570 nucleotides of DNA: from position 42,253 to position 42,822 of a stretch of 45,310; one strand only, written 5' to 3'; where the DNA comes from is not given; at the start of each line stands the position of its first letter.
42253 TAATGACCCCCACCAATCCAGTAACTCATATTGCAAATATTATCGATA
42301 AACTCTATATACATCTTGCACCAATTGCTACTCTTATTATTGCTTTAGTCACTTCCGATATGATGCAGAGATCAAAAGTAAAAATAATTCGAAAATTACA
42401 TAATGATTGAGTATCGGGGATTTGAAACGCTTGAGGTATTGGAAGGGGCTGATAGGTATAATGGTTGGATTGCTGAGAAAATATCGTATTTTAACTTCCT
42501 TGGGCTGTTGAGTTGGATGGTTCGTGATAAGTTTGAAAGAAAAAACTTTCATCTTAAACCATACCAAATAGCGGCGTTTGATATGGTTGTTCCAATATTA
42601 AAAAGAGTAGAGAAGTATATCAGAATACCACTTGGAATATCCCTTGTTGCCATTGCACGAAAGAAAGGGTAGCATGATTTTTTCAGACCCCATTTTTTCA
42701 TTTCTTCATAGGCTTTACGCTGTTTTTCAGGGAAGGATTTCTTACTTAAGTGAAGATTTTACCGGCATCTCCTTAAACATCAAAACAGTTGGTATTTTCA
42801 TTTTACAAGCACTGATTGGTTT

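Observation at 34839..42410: Tandem duplication of a three-part module: UDP-sugar dehydrogenase (+) / ArnC-like GT2 (-) / GT-C membrane transferase (+)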

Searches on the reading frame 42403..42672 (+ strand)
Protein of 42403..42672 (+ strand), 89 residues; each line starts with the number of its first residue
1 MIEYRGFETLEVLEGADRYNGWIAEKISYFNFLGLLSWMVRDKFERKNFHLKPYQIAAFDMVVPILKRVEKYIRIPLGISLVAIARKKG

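Call 43: search_protein_families(library=pfam, proteins=[window:42403-42672:+], max_evalue=0.01)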
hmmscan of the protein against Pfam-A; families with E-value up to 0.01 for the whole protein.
window:42403-42672:+ (89 aa): 0 families
